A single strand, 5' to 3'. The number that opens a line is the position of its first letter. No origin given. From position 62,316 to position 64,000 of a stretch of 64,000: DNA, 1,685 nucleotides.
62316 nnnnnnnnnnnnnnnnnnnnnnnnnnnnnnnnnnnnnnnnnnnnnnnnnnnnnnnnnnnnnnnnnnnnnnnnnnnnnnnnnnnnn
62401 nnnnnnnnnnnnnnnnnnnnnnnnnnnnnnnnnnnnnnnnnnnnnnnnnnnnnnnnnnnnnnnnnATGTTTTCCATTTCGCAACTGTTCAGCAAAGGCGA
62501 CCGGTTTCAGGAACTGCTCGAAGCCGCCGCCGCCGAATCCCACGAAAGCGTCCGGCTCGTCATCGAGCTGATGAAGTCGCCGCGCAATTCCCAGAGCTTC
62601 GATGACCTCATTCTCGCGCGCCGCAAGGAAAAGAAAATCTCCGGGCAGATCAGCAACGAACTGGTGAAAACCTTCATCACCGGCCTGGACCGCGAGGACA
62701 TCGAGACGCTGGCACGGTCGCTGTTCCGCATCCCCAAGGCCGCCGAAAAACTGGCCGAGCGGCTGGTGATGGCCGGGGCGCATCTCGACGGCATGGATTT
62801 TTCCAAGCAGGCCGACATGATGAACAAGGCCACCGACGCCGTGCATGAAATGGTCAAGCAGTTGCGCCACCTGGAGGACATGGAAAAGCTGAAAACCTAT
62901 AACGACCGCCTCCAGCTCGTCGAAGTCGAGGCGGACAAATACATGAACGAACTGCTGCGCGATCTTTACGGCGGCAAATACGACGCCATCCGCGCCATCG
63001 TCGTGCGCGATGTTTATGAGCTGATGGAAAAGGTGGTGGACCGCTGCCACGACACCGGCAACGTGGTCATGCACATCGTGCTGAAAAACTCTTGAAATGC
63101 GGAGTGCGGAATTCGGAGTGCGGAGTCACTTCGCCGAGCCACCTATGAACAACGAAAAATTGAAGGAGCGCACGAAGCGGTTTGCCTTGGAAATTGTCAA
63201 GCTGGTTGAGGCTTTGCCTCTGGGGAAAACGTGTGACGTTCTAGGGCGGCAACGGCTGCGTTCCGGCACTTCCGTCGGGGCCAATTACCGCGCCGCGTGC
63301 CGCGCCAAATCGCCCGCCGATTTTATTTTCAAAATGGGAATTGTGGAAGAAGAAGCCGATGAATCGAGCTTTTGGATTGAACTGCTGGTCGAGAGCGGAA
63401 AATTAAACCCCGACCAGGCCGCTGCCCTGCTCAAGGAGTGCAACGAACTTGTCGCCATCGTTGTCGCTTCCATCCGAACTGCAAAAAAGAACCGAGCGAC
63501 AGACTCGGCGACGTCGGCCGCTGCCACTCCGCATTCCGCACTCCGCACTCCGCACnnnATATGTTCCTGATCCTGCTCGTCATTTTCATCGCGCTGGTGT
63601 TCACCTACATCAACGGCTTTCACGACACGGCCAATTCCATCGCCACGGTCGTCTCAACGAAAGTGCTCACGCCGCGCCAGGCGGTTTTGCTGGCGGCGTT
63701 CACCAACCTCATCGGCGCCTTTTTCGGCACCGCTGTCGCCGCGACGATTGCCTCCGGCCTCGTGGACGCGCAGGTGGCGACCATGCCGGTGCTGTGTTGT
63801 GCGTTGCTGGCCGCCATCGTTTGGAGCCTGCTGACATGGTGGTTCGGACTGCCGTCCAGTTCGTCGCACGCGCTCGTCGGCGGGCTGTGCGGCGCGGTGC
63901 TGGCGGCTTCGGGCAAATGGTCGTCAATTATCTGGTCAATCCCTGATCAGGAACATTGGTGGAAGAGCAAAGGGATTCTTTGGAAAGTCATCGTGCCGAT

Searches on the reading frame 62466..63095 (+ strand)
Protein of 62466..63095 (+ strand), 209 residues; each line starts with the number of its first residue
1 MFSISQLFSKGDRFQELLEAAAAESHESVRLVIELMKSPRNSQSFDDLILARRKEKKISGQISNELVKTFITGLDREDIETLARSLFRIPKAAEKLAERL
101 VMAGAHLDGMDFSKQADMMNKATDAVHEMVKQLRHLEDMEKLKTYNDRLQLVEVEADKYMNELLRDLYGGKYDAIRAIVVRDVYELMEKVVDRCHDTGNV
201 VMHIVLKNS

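Call 12: search_protein_families(library=pfam, proteins=[window:62466-63092:+], max_evalue=0.01)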
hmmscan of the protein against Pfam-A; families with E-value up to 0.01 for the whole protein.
window:62466-63092:+ (209 aa): 1 family
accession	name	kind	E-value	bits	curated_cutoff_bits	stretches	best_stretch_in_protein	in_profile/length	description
PF01865.21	PhoU_div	-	1.6e-06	28.1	24.4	1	12-206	8-213/214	Protein of unknown function DUF47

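Call 15: find_encoding_contigs(protein=window:62466-63095:+, flank=10000, max_places=10)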
Protein window:62466-63095:+ (209 aa): 23 contigs read that carry it; 10 places shown.
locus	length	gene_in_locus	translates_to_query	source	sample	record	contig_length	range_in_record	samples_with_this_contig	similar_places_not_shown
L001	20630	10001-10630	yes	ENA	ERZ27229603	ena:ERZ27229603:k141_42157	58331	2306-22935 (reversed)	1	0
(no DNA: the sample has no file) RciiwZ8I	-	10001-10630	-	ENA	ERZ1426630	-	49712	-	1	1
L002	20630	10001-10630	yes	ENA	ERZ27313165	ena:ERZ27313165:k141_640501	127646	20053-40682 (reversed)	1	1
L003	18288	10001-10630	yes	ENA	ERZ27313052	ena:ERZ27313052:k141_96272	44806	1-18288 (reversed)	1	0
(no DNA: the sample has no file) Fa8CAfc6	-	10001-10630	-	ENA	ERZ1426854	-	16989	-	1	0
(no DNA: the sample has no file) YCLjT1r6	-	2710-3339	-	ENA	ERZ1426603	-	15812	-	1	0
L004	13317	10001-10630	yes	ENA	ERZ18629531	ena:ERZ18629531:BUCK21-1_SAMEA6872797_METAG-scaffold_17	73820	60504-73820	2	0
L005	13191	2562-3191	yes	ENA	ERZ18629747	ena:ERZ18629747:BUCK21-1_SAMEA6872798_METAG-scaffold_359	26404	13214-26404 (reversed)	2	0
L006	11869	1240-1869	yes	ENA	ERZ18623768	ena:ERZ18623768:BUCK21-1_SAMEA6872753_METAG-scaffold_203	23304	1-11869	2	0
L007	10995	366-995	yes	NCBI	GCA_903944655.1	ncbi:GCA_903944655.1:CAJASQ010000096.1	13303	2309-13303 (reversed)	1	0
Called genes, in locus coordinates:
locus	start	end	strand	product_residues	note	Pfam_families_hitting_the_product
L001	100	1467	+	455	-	PF16930:Porin_5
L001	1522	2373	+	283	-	PF12849:PBP_like_2, PF12727:PBP_like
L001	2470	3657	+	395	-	PF00528:BPD_transp_1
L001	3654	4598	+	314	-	PF00528:BPD_transp_1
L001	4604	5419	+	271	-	PF02463:SMC_N (weak), PF00005:ABC_tran, PF13304:AAA_21 (weak)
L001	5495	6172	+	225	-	PF01895:PhoU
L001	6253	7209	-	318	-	-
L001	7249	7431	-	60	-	-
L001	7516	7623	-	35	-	-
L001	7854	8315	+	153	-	PF13271:DUF4062 (weak)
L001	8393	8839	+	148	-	-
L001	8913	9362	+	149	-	PF13560:HTH_31 (weak), PF01381:HTH_3 (faint)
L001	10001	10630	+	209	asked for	PF01865:PhoU_div (weak)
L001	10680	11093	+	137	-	PF05635:23S_rRNA_IVP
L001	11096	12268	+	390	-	PF01384:PHO4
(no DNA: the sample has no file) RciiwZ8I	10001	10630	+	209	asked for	PF01865:PhoU_div (weak)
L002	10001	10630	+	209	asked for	PF01865:PhoU_div (weak)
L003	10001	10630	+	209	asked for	PF01865:PhoU_div (weak)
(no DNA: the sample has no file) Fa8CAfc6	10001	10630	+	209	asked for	PF01865:PhoU_div (weak)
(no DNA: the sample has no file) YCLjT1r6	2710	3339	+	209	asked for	PF01865:PhoU_div (weak)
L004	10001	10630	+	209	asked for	PF01865:PhoU_div (weak)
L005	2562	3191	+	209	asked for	PF01865:PhoU_div (weak)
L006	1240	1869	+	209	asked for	PF01865:PhoU_div (weak)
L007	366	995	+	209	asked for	PF01865:PhoU_div (weak)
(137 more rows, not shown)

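Call 20: find_related_loci(query=window:62466-63092:+, collection=genome_contigs, flank=6000)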
Query window:62466-63092:+ (209 aa) in genome_contigs; peptide patterns used: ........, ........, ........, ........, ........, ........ (x = any residue, [..] = any of these).
600 stretches matched a pattern (row limit reached: there are more); 21 encode a relative of the query (tblastn E <= 1e-3); 21 distinct loci.
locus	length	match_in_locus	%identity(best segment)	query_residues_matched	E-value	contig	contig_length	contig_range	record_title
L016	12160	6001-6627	90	1-209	1e-126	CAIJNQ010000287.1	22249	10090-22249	MAG: uncultured Verrucomicrobia subdivision 3 bacterium isolate AM_bin-1889 genome assembly, contig: bin-1889:287/310, w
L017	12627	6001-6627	89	1-209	2e-126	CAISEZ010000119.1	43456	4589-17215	MAG: uncultured Verrucomicrobia subdivision 3 bacterium isolate Umea_bin-09539 genome assembly, contig: bin-09539:119/16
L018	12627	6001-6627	88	1-209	7e-124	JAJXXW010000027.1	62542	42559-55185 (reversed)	MAG: bacterium isolate BP6.bin43 NODE_674_length_62542_cov_4.323127, whole genome shotgun sequence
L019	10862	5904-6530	87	1-209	4e-123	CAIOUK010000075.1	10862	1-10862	MAG: uncultured Verrucomicrobia subdivision 3 bacterium isolate AM-2014-D2_bin-642 genome assembly, contig: bin-642:075/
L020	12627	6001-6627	88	1-209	7e-123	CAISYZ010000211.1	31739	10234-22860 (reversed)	MAG: uncultured Verrucomicrobia subdivision 3 bacterium isolate AM_bin-2963 genome assembly, contig: bin-2963:211/260, w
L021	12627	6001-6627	88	1-209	3e-125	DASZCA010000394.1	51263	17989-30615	MAG TPA_asm: Verrucomicrobiia bacterium isolate SMAG_U6430 k141_19352, whole genome shotgun sequence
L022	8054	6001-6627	86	1-209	6e-122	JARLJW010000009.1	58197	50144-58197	MAG: Verrucomicrobiia bacterium isolate MAG_BO64 MetaBAT2_Bin_64_Oxic_k141_102779, whole genome shotgun sequence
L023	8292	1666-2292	86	1-209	5e-121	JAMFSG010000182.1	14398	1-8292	MAG: Verrucomicrobia bacterium isolate NGEE_A_bin31 k127_886764, whole genome shotgun sequence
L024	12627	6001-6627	86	1-209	4e-120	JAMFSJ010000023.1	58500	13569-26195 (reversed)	MAG: Methylacidimicrobium fagopyrum isolate NGEE_A_bin29 k127_470167, whole genome shotgun sequence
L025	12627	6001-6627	80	1-209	9e-115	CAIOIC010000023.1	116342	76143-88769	MAG: uncultured Verrucomicrobia subdivision 3 bacterium isolate KTt_bin-0432 genome assembly, contig: bin-0432:023/136,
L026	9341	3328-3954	81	1-209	4e-114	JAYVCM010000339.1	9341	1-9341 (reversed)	MAG: Limisphaerales bacterium isolate GL32_Down_metabat_63 GL32_Down_metabat_63_338, whole genome shotgun sequence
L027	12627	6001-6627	80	1-209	4e-114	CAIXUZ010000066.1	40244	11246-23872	MAG: uncultured Verrucomicrobia subdivision 3 bacterium isolate MJ-time_bin-1719 genome assembly, contig: bin-1719:66/82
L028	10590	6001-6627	79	1-209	8e-112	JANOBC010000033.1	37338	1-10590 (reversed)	MAG: Limisphaerales bacterium isolate VAR_18_metabat_238 VAR_18_k141_2959358, whole genome shotgun sequence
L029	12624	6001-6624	80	1-209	6e-112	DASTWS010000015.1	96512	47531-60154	MAG TPA_asm: Verrucomicrobiia bacterium isolate SMAG_U2394 k141_1133629, whole genome shotgun sequence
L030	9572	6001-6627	78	1-209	4e-110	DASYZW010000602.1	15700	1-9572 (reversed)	MAG TPA_asm: Verrucomicrobiia bacterium isolate SMAG_U6372 k141_669684, whole genome shotgun sequence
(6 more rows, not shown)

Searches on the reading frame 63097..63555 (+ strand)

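Call 12: search_protein_families(library=pfam, proteins=[window:63097-63555:+], max_evalue=0.01)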
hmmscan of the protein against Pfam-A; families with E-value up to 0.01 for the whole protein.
window:63097-63555:+ (153 aa): 1 family
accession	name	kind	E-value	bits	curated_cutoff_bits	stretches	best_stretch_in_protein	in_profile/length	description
PF05635.17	23S_rRNA_IVP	-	6.4e-15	55.7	33.8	1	23-122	6-104/106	23S rRNA-intervening sequence protein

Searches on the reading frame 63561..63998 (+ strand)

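Call 12: search_protein_families(library=pfam, proteins=[window:63561-63998:+], max_evalue=0.01)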
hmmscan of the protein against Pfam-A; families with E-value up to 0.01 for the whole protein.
window:63561-63998:+ (146 aa): 1 family
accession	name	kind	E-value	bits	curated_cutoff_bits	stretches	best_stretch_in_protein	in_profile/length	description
PF01384.25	PHO4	-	1.8e-38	132.9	33.7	1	18-131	1-113/350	Phosphate transporter family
